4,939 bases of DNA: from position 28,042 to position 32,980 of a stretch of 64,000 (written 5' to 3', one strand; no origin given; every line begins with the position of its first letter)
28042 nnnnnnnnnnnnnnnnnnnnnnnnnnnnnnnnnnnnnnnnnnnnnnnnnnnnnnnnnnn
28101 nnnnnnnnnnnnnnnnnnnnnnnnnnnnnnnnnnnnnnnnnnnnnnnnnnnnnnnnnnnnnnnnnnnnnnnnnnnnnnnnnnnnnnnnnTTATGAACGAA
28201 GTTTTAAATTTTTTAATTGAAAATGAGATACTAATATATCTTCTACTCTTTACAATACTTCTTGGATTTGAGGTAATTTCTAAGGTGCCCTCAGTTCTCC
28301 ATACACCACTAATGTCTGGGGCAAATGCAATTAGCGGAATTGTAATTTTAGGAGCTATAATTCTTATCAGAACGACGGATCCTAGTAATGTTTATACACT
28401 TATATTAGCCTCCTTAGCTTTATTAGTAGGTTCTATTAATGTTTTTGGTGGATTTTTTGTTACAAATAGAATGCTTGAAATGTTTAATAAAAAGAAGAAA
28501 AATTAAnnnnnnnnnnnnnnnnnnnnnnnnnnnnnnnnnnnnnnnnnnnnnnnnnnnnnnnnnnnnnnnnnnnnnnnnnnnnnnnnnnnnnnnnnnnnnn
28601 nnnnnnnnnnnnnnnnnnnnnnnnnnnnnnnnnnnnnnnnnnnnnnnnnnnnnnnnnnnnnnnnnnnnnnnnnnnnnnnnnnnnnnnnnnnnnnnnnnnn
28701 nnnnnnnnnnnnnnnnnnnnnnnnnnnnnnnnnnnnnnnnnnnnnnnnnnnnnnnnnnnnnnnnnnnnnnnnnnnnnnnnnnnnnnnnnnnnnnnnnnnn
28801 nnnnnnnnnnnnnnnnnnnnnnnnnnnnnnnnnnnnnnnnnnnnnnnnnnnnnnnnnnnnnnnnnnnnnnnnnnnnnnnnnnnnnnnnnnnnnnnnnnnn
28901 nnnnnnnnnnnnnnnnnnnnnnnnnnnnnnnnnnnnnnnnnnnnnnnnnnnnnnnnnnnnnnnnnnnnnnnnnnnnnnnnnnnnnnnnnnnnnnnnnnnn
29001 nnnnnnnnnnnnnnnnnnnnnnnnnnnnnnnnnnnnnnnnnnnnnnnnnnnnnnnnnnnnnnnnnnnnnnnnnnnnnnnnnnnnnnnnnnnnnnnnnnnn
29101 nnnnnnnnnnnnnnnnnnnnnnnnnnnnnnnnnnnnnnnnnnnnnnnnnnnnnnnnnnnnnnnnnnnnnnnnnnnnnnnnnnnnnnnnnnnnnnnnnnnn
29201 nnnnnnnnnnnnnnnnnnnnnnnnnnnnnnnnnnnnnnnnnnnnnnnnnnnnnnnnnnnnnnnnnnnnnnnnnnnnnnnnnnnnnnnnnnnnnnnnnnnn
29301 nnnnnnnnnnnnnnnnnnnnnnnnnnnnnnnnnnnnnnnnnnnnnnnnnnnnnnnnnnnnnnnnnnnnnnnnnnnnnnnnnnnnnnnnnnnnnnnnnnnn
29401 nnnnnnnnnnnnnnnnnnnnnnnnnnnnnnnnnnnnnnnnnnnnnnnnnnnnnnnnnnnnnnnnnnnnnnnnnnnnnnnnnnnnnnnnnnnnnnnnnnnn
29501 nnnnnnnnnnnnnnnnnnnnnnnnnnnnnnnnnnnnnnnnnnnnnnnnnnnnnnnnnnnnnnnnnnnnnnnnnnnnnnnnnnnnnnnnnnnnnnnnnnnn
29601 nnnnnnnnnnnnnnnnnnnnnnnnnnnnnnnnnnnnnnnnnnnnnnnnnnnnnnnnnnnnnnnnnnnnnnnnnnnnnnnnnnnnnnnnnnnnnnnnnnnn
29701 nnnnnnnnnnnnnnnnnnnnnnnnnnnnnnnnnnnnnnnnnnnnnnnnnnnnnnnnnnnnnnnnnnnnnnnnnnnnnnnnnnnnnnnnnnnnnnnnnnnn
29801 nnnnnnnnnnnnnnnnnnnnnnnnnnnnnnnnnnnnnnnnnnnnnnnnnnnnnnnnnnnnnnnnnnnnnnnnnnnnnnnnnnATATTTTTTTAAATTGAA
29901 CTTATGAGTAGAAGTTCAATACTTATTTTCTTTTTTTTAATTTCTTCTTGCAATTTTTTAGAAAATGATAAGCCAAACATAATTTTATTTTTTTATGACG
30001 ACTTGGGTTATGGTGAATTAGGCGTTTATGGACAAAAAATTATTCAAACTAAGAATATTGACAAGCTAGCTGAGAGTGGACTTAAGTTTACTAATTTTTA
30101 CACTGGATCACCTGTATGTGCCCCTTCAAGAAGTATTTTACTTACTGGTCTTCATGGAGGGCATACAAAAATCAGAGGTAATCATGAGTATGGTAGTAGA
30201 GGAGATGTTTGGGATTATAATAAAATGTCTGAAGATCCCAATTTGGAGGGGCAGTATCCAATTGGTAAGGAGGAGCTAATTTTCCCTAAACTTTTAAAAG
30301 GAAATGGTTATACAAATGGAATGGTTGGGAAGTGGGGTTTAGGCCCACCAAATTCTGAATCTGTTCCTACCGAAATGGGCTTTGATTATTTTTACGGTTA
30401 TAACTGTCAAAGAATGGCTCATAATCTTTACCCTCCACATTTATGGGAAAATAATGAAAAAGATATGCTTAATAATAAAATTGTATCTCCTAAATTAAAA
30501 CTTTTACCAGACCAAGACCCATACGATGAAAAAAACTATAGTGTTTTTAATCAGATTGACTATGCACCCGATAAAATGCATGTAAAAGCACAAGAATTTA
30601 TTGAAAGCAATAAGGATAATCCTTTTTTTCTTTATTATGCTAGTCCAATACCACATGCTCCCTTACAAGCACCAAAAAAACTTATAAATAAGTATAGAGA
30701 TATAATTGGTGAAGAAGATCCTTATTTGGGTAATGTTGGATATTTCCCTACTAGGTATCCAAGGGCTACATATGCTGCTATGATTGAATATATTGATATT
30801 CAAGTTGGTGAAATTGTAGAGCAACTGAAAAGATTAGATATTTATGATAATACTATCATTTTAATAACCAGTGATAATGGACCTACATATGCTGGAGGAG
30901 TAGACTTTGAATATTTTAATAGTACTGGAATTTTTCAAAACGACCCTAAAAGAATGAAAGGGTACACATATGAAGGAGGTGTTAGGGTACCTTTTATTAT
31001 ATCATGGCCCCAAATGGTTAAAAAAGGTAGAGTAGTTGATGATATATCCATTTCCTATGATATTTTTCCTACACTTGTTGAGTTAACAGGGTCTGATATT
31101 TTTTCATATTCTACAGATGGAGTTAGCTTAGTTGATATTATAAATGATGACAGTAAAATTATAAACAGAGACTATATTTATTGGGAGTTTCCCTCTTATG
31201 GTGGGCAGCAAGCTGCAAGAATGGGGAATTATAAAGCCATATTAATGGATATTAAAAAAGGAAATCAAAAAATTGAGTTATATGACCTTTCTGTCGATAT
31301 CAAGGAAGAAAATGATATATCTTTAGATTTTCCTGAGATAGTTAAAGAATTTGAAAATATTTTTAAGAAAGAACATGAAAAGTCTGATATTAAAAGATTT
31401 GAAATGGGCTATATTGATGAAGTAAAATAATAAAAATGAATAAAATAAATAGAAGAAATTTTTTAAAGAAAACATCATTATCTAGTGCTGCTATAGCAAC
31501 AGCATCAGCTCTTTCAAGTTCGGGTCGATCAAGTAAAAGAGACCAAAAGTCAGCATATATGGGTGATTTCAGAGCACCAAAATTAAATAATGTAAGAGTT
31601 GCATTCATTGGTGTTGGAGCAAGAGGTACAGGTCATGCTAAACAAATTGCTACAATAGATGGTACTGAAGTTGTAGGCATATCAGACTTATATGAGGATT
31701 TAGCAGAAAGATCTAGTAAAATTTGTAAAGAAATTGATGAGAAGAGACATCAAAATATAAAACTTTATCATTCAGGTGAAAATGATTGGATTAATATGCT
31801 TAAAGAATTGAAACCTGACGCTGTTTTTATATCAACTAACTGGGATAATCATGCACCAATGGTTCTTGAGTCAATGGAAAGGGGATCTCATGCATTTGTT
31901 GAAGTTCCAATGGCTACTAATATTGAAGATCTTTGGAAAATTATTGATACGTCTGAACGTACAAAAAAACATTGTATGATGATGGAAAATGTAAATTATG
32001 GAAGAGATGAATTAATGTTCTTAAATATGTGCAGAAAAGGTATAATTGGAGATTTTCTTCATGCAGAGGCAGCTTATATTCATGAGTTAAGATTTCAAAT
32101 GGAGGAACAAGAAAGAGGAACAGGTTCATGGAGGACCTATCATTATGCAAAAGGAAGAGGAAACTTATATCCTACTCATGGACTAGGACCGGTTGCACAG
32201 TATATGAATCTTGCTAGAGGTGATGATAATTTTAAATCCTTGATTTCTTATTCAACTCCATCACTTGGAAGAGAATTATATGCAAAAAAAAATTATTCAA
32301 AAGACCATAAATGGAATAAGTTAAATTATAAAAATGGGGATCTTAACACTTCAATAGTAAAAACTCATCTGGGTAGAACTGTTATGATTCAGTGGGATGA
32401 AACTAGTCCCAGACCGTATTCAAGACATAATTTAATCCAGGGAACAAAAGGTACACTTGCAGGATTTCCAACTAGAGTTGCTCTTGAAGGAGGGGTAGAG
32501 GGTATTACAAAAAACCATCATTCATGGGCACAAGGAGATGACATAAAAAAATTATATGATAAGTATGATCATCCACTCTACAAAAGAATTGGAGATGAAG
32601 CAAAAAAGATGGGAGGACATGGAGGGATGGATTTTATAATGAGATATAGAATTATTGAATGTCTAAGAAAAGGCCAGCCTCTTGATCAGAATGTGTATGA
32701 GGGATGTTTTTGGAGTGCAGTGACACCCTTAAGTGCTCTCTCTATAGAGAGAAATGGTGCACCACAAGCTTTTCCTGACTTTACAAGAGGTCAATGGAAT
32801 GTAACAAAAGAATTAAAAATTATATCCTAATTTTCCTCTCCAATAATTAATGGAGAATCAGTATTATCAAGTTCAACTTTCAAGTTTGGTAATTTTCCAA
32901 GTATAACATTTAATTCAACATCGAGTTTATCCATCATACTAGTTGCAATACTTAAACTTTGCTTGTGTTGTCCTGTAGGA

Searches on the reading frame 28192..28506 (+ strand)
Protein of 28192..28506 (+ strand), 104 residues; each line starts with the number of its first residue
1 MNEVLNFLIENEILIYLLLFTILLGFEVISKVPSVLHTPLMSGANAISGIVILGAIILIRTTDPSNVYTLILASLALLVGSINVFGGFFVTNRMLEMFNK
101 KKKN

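Call 4: search_protein_families(library=pfam, proteins=[window:28192-28506:+])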
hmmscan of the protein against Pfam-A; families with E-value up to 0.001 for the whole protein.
window:28192-28506:+ (104 aa): 1 family
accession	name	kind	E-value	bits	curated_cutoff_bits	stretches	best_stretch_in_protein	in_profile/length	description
PF12769.12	PNTB_4TM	-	9.7e-30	103.3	26.2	1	15-100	2-85/85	4TM region of pyridine nucleotide transhydrogenase, mitoch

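Call 5: search_protein_families(library=ncbifam, proteins=[window:28192-28506:+])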
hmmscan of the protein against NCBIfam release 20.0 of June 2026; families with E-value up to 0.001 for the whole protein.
window:28192-28506:+ (104 aa): 2 families
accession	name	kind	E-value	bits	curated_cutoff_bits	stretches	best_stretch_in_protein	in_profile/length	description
NF006942.0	PRK09424.1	equivalog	1.1e-27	96.9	383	1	17-100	429-509/510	Re/Si-specific NAD(P)(+) transhydrogenase subunit alpha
TIGR00561.1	pntA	equivalog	2e-24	86.1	444.4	1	20-100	432-510/511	Re/Si-specific NAD(P)(+) transhydrogenase subunit alpha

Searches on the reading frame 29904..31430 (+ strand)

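Call 4: search_protein_families(library=pfam, proteins=[window:29904-31430:+])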
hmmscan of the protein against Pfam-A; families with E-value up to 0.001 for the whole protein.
window:29904-31430:+ (508 aa): 3 families
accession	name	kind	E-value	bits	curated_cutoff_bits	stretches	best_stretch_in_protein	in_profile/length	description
PF00884.28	Sulfatase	-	3.3e-56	191.3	25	1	24-396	1-300/301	Sulfatase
PF16347.10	SGSH_C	-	5.8e-13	49.7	29.3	1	352-475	8-134/154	N-sulphoglucosamine sulphohydrolase, C-terminal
PF01663.27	Phosphodiest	-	2.3e-06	27.9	23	1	48-328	19-222/342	Type I phosphodiesterase / nucleotide pyrophosphatase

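Call 5: search_protein_families(library=ncbifam, proteins=[window:29904-31430:+])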
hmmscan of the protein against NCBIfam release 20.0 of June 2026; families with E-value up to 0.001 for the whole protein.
window:29904-31430:+ (508 aa): 6 families
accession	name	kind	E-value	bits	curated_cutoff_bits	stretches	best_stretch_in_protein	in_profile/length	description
NF010322.0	PRK13759.1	equivalog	1.3e-42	146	481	2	276-474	256-438/486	arylsulfatase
TIGR03417.1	chol_sulfatase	equivalog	3.6e-34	118.5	433.45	2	285-501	250-447/500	choline-sulfatase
NF045661.1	HdlasePehA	equivalog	2.3e-24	85.9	900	2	286-429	280-408/506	phosphoric/sulfuric ester hydrolase PehA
NF052527.1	Mn_arylsulf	exception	1.5e-21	76.9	850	2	238-484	197-445/479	manganese-dependent arylsulfatase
NF053595.1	LptchSynLtaSGpos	equivalog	2.7e-06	26.2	970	1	290-412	430-543/626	lipoteichoic acid synthase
NF038282.1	LapC_YejM_PbgA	exception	0.00022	19.7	825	1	288-392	412-497/584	LPS biosynthesis-modulating metalloenzyme YejM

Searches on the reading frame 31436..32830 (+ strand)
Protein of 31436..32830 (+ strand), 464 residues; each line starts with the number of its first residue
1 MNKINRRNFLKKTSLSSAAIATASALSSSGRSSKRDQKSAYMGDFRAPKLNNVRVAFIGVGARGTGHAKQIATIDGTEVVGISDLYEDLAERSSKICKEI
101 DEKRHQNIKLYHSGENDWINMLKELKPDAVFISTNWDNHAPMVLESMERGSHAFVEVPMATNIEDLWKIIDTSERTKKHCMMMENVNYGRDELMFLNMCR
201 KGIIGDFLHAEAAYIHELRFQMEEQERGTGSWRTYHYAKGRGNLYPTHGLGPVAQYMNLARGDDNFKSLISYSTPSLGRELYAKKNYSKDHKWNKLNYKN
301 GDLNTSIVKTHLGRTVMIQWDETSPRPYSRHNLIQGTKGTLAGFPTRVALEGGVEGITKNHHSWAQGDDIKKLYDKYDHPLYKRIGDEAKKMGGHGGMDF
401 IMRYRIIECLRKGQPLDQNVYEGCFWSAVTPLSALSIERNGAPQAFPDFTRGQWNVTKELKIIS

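Call 4: search_protein_families(library=pfam, proteins=[window:31436-32830:+])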
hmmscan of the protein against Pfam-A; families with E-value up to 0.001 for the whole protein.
window:31436-32830:+ (464 aa): 2 families
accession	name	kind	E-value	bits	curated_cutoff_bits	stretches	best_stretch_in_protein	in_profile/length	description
PF21252.2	Glyco_hydro_109_C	-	1.6e-54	184.5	27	1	193-366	1-186/187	Glycosyl hydrolase 109, C-terminal domain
PF01408.29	GFO_IDH_MocA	-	2e-14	54.7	24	1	53-182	1-118/120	Oxidoreductase family, NAD-binding Rossmann fold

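Call 5: search_protein_families(library=ncbifam, proteins=[window:31436-32830:+])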
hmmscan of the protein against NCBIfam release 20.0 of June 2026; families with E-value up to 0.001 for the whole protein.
window:31436-32830:+ (464 aa): 8 families
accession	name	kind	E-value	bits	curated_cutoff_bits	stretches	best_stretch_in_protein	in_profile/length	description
NF040723.1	UDP-GlcNAcDh_Arch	equivalog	2.3e-11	43.8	450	1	53-206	1-140/302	UDP-N-acetylglucosamine 3-dehydrogenase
TIGR04380.1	myo_inos_iolG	equivalog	1.3e-10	40.7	355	1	53-182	2-120/330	inositol 2-dehydrogenase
NF052679.1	InsChiInosDhIolG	equivalog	4.9e-10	39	540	1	53-181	3-121/343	bifunctional inositol 2-dehydrogenase/D-chiro-inositol 1-dehydrogenase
NF058561.1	BT_2158_fam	equivalog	1.9e-09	36.6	750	1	5-212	1-182/487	glycoside 3-dehydrogenase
NF052479.1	LevoglcsnDh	equivalog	3.9e-07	29.1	650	1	97-242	45-185/386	levoglucosan dehydrogenase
NF008607.0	PRK11579.1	subfamily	4e-05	22.8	330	1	51-227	3-164/346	oxidoreductase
NF041392.1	XylDh_Gfo6_Halo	equivalog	0.00012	21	350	1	45-219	9-175/350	D-xylose 1-dehydrogenase Gfo6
NF040740.1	ornith_Ord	equivalog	0.00031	20.3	400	1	53-135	1-77/335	2,4-diaminopentanoate dehydrogenase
